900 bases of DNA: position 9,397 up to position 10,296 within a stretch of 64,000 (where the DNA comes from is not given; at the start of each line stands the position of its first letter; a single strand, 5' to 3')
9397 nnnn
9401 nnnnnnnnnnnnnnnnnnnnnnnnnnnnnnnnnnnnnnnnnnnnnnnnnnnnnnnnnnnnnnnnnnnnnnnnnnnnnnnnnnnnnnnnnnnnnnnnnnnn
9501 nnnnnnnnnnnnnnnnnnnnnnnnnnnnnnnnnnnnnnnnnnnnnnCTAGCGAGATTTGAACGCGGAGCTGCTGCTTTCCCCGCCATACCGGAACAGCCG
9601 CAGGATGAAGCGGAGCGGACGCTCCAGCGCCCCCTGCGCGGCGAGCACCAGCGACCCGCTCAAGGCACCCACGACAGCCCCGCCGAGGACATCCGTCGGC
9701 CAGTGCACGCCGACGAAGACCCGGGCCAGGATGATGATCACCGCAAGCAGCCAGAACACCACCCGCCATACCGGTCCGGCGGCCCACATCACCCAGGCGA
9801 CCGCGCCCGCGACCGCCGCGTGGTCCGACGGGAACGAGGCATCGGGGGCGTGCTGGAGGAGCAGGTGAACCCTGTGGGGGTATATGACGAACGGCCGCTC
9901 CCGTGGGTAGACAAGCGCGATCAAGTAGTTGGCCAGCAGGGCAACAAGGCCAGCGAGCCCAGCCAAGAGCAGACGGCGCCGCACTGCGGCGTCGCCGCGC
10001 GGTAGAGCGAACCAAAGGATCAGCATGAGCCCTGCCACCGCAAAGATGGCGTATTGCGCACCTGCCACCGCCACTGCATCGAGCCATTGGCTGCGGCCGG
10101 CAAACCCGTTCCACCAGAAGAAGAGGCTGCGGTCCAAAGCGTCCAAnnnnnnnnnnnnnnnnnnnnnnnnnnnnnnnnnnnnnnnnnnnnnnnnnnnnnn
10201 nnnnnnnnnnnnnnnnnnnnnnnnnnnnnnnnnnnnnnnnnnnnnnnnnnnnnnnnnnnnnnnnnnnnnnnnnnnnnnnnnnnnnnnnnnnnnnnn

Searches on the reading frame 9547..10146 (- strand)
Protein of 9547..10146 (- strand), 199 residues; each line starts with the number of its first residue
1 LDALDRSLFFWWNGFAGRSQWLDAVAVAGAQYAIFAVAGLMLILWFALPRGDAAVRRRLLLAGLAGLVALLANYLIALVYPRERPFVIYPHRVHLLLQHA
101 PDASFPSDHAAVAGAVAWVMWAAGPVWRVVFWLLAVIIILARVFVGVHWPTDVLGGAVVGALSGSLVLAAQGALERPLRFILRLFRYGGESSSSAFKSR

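Call 24: search_protein_families(library=pfam, proteins=[window:9547-10146:-], max_evalue=0.00001)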
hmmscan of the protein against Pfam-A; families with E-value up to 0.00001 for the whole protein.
window:9547-10146:- (199 aa): 2 families
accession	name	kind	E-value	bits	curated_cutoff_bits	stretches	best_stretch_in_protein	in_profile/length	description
PF01569.27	PAP2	-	2.4e-17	63.4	27.2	1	60-171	3-125/130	PAP2 superfamily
PF14378.12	PAP2_3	-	9.3e-12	45.6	27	1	4-163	6-187/190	PAP2 superfamily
